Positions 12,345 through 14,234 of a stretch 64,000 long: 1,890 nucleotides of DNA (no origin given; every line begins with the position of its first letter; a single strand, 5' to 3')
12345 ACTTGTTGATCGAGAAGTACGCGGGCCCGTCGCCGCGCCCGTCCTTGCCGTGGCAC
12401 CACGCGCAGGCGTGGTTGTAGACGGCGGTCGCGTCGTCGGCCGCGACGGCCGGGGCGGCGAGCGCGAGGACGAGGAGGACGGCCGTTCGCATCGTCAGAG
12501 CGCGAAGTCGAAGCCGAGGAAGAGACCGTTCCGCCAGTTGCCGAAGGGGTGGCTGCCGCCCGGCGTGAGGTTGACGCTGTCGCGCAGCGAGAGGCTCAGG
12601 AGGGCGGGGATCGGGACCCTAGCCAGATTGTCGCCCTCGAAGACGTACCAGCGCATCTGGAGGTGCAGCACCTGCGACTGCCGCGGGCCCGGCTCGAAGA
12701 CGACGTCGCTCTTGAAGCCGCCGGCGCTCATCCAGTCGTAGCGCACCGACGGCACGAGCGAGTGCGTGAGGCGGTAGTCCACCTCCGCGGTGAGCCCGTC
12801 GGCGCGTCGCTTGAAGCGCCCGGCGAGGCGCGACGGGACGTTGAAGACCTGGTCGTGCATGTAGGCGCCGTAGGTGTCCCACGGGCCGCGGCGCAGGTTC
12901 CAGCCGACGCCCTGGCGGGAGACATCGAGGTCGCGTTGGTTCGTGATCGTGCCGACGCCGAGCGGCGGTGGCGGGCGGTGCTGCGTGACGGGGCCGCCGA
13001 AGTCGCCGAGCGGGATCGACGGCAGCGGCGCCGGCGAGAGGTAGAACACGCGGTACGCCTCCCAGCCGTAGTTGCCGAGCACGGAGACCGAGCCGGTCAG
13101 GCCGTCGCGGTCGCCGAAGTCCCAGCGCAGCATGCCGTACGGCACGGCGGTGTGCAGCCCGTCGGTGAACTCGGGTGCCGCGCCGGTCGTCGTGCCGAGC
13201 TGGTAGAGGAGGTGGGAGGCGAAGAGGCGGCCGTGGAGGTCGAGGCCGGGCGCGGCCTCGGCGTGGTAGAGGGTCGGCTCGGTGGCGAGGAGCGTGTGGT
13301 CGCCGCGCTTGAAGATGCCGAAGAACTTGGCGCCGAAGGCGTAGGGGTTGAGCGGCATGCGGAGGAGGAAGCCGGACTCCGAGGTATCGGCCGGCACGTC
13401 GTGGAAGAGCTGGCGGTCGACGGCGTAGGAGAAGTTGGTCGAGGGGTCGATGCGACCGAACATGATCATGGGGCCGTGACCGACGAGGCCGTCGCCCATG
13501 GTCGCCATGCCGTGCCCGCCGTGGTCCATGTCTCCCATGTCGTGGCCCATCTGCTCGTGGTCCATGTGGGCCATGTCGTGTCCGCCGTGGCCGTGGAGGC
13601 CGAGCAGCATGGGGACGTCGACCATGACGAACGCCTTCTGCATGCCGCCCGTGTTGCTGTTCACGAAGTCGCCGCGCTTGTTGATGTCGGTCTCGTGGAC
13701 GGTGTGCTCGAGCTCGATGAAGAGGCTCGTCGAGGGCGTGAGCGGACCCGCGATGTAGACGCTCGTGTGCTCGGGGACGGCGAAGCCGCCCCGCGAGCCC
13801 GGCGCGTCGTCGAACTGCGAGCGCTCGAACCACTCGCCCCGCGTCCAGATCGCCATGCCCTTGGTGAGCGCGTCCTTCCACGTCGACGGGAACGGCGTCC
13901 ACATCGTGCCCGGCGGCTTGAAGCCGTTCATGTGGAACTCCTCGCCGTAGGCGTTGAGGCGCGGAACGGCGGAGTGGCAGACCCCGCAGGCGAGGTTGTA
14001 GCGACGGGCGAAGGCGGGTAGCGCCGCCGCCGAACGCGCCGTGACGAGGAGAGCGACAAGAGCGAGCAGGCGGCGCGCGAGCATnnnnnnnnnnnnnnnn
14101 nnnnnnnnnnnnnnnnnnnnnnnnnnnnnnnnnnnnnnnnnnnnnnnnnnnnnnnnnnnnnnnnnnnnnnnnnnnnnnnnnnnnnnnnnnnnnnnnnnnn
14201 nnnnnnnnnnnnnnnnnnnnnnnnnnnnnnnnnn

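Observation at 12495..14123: Outer-membrane-like protein combining a heme CxxCH motif with a long Met/His-rich copper-binding tract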

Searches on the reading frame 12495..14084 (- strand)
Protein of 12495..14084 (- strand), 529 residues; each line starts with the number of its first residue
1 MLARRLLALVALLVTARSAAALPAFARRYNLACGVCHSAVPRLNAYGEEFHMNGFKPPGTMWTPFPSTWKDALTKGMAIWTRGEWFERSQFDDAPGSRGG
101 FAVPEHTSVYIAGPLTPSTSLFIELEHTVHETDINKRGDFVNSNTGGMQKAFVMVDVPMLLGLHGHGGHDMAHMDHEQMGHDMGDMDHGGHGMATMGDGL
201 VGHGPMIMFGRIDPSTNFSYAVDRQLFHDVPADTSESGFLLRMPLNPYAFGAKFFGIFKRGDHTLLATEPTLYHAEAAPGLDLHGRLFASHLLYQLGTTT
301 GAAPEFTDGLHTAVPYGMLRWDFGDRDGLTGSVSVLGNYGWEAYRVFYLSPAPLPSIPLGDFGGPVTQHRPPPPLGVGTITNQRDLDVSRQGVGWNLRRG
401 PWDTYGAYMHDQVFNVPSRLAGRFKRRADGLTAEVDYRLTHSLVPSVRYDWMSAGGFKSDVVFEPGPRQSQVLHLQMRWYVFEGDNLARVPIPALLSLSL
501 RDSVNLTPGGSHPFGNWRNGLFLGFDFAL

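Call 7: find_homologous_proteins(query=window:12495-14084:-)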
Query window:12495-14084:- (529 aa): 99 proteins with E <= 0.001 among 8000 candidates.
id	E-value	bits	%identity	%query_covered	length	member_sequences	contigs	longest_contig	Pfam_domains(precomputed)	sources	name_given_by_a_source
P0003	0.0e+0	1247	100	100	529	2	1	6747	-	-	-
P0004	3.0e-285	965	79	97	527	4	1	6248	-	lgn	-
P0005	5.1e-273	925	74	97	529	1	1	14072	-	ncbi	-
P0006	1.7e-272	923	74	100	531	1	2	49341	-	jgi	jgi:hypothetical protein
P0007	3.1e-272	922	76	95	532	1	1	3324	-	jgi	jgi:hypothetical protein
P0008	9.7e-272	921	75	100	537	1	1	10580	-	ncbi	-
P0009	4.2e-271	919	77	97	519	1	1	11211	-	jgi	-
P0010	5.0e-271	918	77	97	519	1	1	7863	-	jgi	-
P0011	6.6e-271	918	77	97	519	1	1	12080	-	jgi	-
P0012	1.0e-270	917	75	97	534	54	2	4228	-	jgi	-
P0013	1.9e-270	916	77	97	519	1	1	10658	-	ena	-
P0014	2.1e-270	916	77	97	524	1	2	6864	-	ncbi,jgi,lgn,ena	-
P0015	3.2e-270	916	77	97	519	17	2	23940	-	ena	-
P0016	3.5e-270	916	77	97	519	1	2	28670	-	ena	-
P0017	5.3e-270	915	77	97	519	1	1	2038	-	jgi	-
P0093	7.5e-79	284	36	99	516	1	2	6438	-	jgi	jgi:hypothetical protein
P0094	2.1e-77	279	35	98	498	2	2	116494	-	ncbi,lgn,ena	-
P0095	1.2e-53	201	32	99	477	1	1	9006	-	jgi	jgi:hypothetical protein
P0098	5.2e-44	169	30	98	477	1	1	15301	-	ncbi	-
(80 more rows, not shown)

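Call 20: find_encoding_contigs(protein=P0094, flank=8000, max_places=2)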
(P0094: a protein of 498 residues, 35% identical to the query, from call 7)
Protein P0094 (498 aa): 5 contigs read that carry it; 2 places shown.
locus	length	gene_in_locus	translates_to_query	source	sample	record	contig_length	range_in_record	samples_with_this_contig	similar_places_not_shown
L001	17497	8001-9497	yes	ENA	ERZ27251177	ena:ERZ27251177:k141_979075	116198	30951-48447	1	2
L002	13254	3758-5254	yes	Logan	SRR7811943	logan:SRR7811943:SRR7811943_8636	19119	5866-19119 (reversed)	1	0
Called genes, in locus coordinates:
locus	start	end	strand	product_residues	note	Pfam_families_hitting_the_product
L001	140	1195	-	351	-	-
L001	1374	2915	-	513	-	-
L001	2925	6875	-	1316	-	PF10282:Lactonase (faint)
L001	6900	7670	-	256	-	PF00440:TetR_N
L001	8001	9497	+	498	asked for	-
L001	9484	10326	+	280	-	PF13442:Cytochrome_CBB3, PF00034:Cytochrom_C, PF13442:Cytochrome_CBB3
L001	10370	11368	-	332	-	-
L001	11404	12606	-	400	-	PF02771:Acyl-CoA_dh_N, PF02770:Acyl-CoA_dh_M, PF00441:Acyl-CoA_dh_1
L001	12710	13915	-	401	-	PF02515:CoA_transf_3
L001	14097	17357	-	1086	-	PF13948:DUF4215 (weak), PF07452:CHRD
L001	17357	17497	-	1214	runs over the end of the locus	PF10282:Lactonase (weak)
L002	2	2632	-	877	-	?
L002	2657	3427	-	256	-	PF00440:TetR_N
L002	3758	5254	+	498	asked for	-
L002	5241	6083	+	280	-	PF13442:Cytochrome_CBB3, PF00034:Cytochrom_C, PF13442:Cytochrome_CBB3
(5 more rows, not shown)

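Call 21: find_encoding_contigs(protein=P0006, flank=8000, max_places=2)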
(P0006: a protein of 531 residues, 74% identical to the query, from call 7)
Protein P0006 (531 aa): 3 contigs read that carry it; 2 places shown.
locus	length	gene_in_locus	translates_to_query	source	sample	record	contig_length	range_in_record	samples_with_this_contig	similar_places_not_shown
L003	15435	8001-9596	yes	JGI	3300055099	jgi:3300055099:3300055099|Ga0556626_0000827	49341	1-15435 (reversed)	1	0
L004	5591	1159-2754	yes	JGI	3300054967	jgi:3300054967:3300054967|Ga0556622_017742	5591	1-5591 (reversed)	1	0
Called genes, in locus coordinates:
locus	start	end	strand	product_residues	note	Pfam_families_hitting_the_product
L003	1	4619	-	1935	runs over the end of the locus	PF00672:HAMP, PF18947:HAMP_2, PF00672:HAMP, PF18947:HAMP_2, PF00672:HAMP, PF18947:HAMP_2, PF00672:HAMP, PF18947:HAMP_2, +22 more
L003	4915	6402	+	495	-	PF00672:HAMP, PF00211:Guanylate_cyc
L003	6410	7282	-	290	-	PF00034:Cytochrom_C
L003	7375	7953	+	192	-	-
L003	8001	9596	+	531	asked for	-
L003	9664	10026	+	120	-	-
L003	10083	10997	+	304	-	PF13557:Phenol_MetA_deg (faint)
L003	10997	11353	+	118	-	PF04234:CopC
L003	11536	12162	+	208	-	PF05425:CopD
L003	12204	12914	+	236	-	PF13442:Cytochrome_CBB3 (weak), PF00034:Cytochrom_C, PF13442:Cytochrome_CBB3 (weak)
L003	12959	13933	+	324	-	-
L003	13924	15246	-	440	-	PF01186:Lysyl_oxidase, PF00200:Disintegrin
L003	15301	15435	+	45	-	?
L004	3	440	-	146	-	?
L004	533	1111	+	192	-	-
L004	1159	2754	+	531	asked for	-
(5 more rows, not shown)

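Call 23: find_encoding_contigs(protein=P0098, flank=7000, max_places=2)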
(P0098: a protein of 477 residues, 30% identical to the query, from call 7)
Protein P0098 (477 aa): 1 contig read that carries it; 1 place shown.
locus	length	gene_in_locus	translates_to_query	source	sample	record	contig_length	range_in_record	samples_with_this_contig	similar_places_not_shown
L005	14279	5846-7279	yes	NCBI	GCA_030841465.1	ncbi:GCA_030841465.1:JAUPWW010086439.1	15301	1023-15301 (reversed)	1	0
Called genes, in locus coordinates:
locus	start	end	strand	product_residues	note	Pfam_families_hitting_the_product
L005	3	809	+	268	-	?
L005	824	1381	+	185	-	-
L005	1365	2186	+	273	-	-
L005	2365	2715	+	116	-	-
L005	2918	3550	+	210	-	PF13801:Metal_resist (weak), PF07813:LTXXQ (weak)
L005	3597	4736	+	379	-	PF00890:FAD_binding_2 (weak), PF01266:DAO (faint), PF01946:Thi4 (faint), PF03486:HI0933_like, PF07992:Pyr_redox_2 (weak), PF01593:Amino_oxidase (weak), PF13450:NAD_binding_8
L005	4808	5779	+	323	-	PF00483:NTP_transferase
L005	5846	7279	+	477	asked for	-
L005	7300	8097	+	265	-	PF13442:Cytochrome_CBB3, PF00034:Cytochrom_C, PF13442:Cytochrome_CBB3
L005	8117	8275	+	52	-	-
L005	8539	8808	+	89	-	PF18926:DUF5676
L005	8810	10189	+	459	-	PF27677:EGY3_M, PF02163:Peptidase_M50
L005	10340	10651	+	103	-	PF04945:YHS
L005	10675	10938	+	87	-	PF18926:DUF5676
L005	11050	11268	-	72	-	-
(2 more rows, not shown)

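Call 24: find_encoding_contigs(protein=P0095, flank=7000, max_places=2)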
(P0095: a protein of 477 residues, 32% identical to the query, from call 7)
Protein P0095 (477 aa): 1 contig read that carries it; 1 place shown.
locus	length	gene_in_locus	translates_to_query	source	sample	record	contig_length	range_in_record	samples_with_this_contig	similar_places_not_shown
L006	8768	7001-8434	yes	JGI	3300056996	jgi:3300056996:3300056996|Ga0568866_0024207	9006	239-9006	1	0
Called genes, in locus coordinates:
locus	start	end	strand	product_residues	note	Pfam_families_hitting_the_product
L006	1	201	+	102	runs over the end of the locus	-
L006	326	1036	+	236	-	PF02826:2-Hacid_dh_C (weak), PF03446:NAD_binding_2, PF03807:F420_oxidored, PF07991:KARI_N (weak)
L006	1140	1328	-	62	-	-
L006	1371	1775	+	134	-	-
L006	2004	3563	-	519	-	PF02310:B12-binding, PF04055:Radical_SAM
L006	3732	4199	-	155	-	PF11026:DUF2721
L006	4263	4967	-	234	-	PF02586:SRAP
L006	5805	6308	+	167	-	-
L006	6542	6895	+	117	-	-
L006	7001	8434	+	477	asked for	-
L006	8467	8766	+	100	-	?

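Call 25: search_protein_representatives(alignment_id=A1)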
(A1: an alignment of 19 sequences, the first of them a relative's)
Query: 19 sequences, 490 profile positions. Proteins with E-value up to 0.001 (for the whole library): 3940; up to 1e-10: 1483; up to 1e-30: 46. The best 150 are listed.
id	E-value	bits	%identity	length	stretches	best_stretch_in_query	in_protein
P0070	2.0e-183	626.8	-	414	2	9-229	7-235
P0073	1.4e-164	564.7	-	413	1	122-490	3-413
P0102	5.5e-155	533.0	-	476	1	9-490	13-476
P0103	6.3e-155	532.8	-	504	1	7-489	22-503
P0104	1.3e-123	429.5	-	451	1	18-489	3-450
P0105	8.1e-121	420.3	-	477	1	7-490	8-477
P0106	9.1e-116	403.6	-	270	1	9-251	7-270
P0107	7.6e-107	374.2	-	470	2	192-490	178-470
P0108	2.5e-95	336.2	-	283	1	188-477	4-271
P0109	2.8e-95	336.1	-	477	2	187-490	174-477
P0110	1.3e-93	330.6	-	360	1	6-332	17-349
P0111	1.1e-89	317.7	-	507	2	192-490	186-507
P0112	3.7e-86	306.0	-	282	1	9-262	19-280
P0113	1.3e-85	304.2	-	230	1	194-383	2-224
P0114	1.8e-85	303.7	-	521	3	242-490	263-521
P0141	1.8e-37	145.4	-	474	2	8-129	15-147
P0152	2.9e-26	108.4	-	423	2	7-131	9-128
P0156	9.3e-26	106.8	-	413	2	7-137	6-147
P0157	8.1e-25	103.7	-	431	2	9-131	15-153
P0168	4.7e-23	97.8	-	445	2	7-142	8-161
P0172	1.9e-22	95.9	-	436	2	8-144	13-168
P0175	2.6e-22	95.4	-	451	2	6-146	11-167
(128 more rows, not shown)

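Call 26: list_cluster_members(proteins=[P0102, P0103, P0105, P0141, P0152, P0156, P0157, P0168, P0172, P0175])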
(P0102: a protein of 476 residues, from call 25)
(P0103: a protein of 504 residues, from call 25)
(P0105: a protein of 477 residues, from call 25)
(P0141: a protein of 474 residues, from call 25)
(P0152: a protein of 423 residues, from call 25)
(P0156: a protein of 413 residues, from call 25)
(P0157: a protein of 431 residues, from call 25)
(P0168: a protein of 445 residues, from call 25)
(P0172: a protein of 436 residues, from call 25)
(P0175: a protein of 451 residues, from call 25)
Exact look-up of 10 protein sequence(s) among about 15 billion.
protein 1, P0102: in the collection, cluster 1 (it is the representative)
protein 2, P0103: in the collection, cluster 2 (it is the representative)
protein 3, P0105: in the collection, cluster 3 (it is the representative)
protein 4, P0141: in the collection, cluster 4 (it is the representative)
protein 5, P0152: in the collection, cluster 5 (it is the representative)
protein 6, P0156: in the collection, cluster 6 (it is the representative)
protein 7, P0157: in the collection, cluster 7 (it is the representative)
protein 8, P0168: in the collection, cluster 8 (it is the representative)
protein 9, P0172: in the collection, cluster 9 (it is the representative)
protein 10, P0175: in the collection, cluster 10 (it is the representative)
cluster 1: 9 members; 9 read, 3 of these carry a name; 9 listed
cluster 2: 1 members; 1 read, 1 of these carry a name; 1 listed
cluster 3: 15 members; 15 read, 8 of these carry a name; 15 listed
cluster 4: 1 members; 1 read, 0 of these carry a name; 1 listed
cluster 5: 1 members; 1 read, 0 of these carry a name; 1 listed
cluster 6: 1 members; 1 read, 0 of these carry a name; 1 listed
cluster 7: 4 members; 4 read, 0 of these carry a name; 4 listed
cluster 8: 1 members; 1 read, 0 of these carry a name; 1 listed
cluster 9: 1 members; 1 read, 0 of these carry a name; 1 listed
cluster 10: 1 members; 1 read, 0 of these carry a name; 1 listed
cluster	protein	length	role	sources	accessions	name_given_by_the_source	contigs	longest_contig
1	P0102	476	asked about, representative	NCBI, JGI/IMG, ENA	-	-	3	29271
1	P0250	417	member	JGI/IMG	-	hypothetical protein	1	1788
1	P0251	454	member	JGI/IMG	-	hypothetical protein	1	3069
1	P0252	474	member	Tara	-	strand:+ start:1218 stop:2642 length:1425 start_codon:yes stop_codon:yes ...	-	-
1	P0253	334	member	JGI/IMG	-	-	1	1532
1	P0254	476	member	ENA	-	-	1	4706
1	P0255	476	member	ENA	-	-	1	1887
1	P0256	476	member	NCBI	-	-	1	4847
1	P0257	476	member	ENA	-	-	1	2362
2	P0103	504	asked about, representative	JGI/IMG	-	hypothetical protein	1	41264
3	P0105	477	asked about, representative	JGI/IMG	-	hypothetical protein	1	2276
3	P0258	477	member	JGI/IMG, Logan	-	hypothetical protein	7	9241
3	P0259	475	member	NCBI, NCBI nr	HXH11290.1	MAG TPA: hypothetical protein VNP04_16205 [Alphaproteobacteria bacterium] | hypothetical protein [Alphaproteobacteria bacterium]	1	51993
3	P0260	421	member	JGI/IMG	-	hypothetical protein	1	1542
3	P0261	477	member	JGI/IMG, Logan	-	hypothetical protein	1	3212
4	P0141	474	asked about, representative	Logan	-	-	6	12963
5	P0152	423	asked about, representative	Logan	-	-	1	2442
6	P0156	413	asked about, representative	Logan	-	-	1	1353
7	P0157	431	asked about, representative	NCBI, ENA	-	-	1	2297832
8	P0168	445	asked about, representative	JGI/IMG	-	-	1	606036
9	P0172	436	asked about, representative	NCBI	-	-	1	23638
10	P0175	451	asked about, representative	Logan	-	-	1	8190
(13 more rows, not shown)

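Call 27: predict_structure(alignment_id=A1)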
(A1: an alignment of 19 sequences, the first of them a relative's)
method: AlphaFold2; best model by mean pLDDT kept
length: 529 residues; sequences in the alignment: 19
mean_pLDDT: 63.5   pTM: 0.69
mean pLDDT of the five models: 63.5, 62.5, 55.0, 54.5, 53.2
residues with pLDDT >= 90: 15; 70-90: 227; 50-70: 138; < 50: 149
segments of 3 or more residues with pLDDT < 50: 13-44, 166-202, 222-260, 352-377, 459-467, 485-490
pLDDT, mean of each block of 10 residues (from residue 1): 62 41 35 35 53 62 68 74 78 66 73 79 80 54 71 85 52 33 28 29 73 74 44 37 43 38 57 66 81 87 55 82 75 87 71 46 38 44 79 85 84 79 75 83 83 64 48 84 51 71 77 65 80
secondary structure, 60 per line:
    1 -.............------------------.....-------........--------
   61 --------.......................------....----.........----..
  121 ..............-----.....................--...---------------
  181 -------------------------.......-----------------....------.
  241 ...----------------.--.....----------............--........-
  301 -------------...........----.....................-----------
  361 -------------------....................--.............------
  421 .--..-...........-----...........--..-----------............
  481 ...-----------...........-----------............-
elements in order: H2-14 H33-37 H45-52 H69-76 E77-91 E98-101 E106-114 E119-134 E140-156 H157-160 E206-212 E230-233 E240-243 E263-267 E278-286 E292-299 E314-324 E329-349 E380-399 E402-414 E427-437 E443-453 E469-483 E495-505 E517-528

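Call 30: fold_search(model_id=the predicted structure, library=pdb)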
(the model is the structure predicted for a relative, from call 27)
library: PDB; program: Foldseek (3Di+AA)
matches with E <= 10: 786; with E <= 0.001: 218
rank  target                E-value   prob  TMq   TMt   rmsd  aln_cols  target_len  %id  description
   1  8jto                  1.1e-10  1.00  0.40  0.58  10.2       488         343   10  Outer membrane porin of Burkholderia pseudomallei (BpsOmp38) in complex with ceftazidime (released 2024-06-26)
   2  5o9c_A                2.2e-10  1.00  0.38  0.55  10.1       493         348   11  Crystal structure of Omp36 from Enterobacter aerogenes (released 2018-06-27)
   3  5o77                  2.8e-10  1.00  0.41  0.60   9.5       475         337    9  Klebsiella pneumoniae OmpK35 (released 2018-06-20)
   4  4d65_A                5.3e-10  1.00  0.38  0.55   9.9       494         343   12  Structure of porin Omp-Pst2 from P. stuartii; the asymmetric unit contains a dimer of trimers. (released 2016-03-09)
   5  5o78_A                1.1e-09  1.00  0.40  0.60   9.8       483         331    9  Crystal structure of Omp35 from Enterobacter aerogenes (released 2018-06-20)
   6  8wv0_A                1.1e-09  1.00  0.42  0.63   7.7       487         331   11  Outer membrane porin of Burkholderia pseudomallei (BpsOmp38) (released 2024-10-30)
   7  4d64_A                1.1e-09  1.00  0.42  0.59   7.5       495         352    9  Structure of porin Omp-Pst1 from P. stuartii; the crystallographic symmetry generates a dimer of trimers. (released 2016-03-09)
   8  3wi5                  1.1e-09  1.00  0.39  0.60   6.8       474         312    9  Crystal structure of the Loop 7 mutant PorB from Neisseria meningitidis serogroup B (released 2014-01-01)
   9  4kr8_C                1.3e-09  1.00  0.41  0.61  10.3       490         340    8  Salmonella typhi OmpF complex with Daunomycin (released 2014-05-28)
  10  5nup_A                1.3e-09  1.00  0.39  0.58  10.0       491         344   11  Structural basis for maintenance of bacterial outer membrane lipid asymmetry (released 2017-10-25)
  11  2o4v_A                1.4e-09  1.00  0.45  0.56  12.0       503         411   11  An arginine ladder in OprP mediates phosphate specific transfer across the outer membrane (released 2006-12-26)
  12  2fgq                  1.7e-09  1.00  0.41  0.61   8.5       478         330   10  High resolution X-ray structure of Omp32 in complex with malate (released 2006-01-31)
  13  8pyz_E                2.0e-09  1.00  0.41  0.60   8.4       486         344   12  Structure of Ompk36GD from Klebsiella pneumonia, solved at wavelength 4.13 A (released 2023-10-25)
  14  6rd3_B                2.1e-09  1.00  0.41  0.59   8.3       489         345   10  Crystal structure of the wild type OmpK36 from Klebsiella pneumonia (released 2019-09-11)
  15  7eqm_A                2.2e-09  1.00  0.39  0.58   8.0       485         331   10  Apo Truncated VhChiP (Delta 1-19) (released 2022-08-10)
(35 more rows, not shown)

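Call 38: search_protein_families(library=ncbifam, proteins=[P0157, P0168, P0172, P0175, P0152, P0141, P0105, P0102, P0094], max_evalue=1)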
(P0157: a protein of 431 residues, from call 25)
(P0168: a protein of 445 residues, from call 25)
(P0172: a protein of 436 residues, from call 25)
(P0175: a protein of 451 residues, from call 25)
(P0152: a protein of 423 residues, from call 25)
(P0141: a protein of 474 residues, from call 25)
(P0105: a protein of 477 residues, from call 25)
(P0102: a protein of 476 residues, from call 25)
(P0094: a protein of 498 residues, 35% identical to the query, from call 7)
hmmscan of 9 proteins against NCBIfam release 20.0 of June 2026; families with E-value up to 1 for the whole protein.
P0157 (431 aa): 0 families

P0168 (445 aa): 0 families

P0172 (436 aa): 0 families

P0175 (451 aa): 0 families

P0152 (423 aa): 0 families

P0141 (474 aa): 0 families

P0105 (477 aa): 0 families

P0102 (476 aa): 0 families

P0094 (498 aa): 0 families

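Call 40: find_related_loci(query=A1, collection=genome_contigs, flank=8000)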
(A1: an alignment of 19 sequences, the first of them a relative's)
Query A1 (529 aa) in genome_contigs; peptide patterns used: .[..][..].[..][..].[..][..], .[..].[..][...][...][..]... (x = any residue, [..] = any of these).
80 stretches matched a pattern; 33 encode a relative of the query (tblastn E <= 1e-3); 32 distinct loci.
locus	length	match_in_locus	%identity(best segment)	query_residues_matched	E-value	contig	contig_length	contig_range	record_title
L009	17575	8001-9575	77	8-529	0e+0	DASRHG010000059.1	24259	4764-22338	MAG TPA_asm: Candidatus Binatia bacterium isolate SMAG_U10078 k141_1032655, whole genome shotgun sequence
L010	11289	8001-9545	73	17-529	0e+0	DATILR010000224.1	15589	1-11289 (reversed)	MAG TPA_asm: Candidatus Binatus sp. isolate SMAG_U15749 k141_3899397, whole genome shotgun sequence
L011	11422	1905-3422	75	8-529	0e+0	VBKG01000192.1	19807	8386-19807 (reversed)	MAG: Deltaproteobacteria bacterium isolate DP_3 14_1009_13_30cm_scaffold_2945, whole genome shotgun sequence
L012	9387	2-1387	76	60-529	0e+0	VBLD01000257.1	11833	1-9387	MAG: Deltaproteobacteria bacterium isolate DP_26 14_1009_16_30cm_scaffold_76812, whole genome shotgun sequence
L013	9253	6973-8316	31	18-527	1e-64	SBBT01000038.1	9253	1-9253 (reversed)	MAG: Candidatus Troglogloeales bacterium isolate Bin_6_1_1 Hy_contig12928, whole genome shotgun sequence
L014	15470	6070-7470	32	6-526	5e-64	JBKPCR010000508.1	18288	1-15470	MAG: bacterium isolate GB_EKS_MAG_00046 GB_EKS_000001655512, whole genome shotgun sequence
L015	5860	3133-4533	32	6-527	1e-62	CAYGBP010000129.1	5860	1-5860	MAG TPA_asm: uncultured Nitrospirota bacterium isolate ERP108616_co2_62 genome assembly, contig: NODE_29087_length_5860_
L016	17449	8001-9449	32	2-527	1e-61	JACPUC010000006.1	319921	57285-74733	MAG: Candidatus Tectomicrobia bacterium isolate NC_groundwater_748_Ag_S-0.65um_67_15 S37_SO-6_scaffold_117868, whole gen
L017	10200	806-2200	31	1-529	1e-59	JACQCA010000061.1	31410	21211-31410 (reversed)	MAG: Nitrospirae bacterium isolate NC_groundwater_956_Pr1_S-0.2um_57_83 Montesol18-Sp2_coassembly_scaffold_573742, whole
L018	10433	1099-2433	32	21-527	3e-57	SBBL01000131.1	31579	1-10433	MAG: Candidatus Troglogloeales bacterium isolate Bin_34_1 Sp_contig4514, whole genome shotgun sequence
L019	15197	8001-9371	30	6-527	2e-57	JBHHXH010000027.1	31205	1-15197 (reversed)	MAG: Nitrospiria bacterium isolate D_2_bin.29 NODE_332_length_31205_cov_6.794254, whole genome shotgun sequence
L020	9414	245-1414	30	6-481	7e-57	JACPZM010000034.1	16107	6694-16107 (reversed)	MAG: Candidatus Troglogloeales bacterium isolate NC_groundwater_889_Pr1_S2p5_48_16 Montesol18_S2p5_coassembly_scaffold_2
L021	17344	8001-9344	30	6-527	2e-56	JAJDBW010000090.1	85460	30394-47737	MAG: Nitrospirota bacterium isolate OFTM308 OFTM308_89, whole genome shotgun sequence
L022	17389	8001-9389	30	1-527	1e-53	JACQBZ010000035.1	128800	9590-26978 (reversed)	MAG: Nitrospirae bacterium isolate NC_groundwater_955_Pr1_S-0.2um_56_113 Montesol18-Sp2_coassembly_scaffold_212622, whol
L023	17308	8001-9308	28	15-526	5e-53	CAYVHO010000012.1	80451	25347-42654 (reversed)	MAG TPA_asm: uncultured Nitrospira sp. isolate SRP215229_co1_117 genome assembly, contig: NODE_145_length_80451_cov_143.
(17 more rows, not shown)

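Call 65: search_protein_families(library=pfam, alignment_id=A3, max_evalue=0.00001)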
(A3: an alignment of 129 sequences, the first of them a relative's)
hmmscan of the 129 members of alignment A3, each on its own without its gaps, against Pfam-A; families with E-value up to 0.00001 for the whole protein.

A. member 1, L005:2335-2712:+ (126 aa): 0 families

B. families by the number of members that match (of 129 scanned): 125 families (the first 25 are shown)
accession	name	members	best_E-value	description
PF13442.11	Cytochrome_CBB3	9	3.1e-33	Cytochrome C oxidase, cbb3-type, subunit III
PF00034.26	Cytochrom_C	7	2e-34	Cytochrome c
PF04945.19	YHS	6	2.6e-27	YHS domain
PF00122.25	E1-E2_ATPase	5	2.1e-58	E1-E2 ATPase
PF00702.32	Hydrolase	5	9.2e-43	haloacid dehalogenase-like hydrolase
PF08282.18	Hydrolase_3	5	1.8e-08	haloacid dehalogenase-like hydrolase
PF19335.5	HMBD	4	3.5e-25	Heavy metal binding domain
PF13411.12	MerR_1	4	8.6e-19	MerR HTH family regulatory protein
PF09278.17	MerR-DNA-bind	4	8.6e-18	MerR, DNA binding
PF00376.29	MerR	4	3.8e-12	MerR family regulatory protein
PF00873.25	ACR_tran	3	6.2e-295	AcrB/AcrD/AcrF family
PF03806.19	ABG_transport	2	4.9e-175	AbgT putative transporter family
PF01645.23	Glu_synthase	2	2.9e-86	Conserved region in glutamate synthase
PF00155.27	Aminotran_1_2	2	3.5e-67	Aminotransferase class I and II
PF07396.17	Porin_O_P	2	7.3e-55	Phosphate-selective porin O and P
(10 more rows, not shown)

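Call 66: predict_structure(alignment_id=A2)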
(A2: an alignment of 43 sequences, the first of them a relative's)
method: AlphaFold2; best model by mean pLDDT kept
length: 529 residues; sequences in the alignment: 43
mean_pLDDT: 73.6   pTM: 0.78
mean pLDDT of the five models: 73.6, 71.6, 68.5, 66.8, 65.5
residues with pLDDT >= 90: 100; 70-90: 250; 50-70: 76; < 50: 103
segments of 3 or more residues with pLDDT < 50: 17-44, 57-59, 167-171, 173-201, 220-225, 352-367, 374-377, 460-464, 485-487
pLDDT, mean of each block of 10 residues (from residue 1): 80 58 41 39 53 53 71 82 89 80 83 83 87 74 84 87 61 46 39 35 76 70 56 85 90 83 79 78 84 89 53 86 80 90 78 44 48 50 85 88 90 88 89 90 89 81 63 92 58 77 89 88 86
secondary structure, 60 per line:
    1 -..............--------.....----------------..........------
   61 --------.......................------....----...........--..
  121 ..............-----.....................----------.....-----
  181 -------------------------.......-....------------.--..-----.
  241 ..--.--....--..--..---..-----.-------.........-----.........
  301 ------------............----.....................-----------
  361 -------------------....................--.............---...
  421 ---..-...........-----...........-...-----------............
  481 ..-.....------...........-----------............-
elements in order: H2-15 H24-28 H45-54 H69-76 E77-91 E98-101 E106-116 E119-134 E140-156 H157-160 H171-175 E206-212 H214-217 E240-242 E278-286 E292-300 E313-324 E329-349 E380-399 E402-414 E427-437 E443-453 E455-457 E469-482 H484-488 E495-505 E517-528
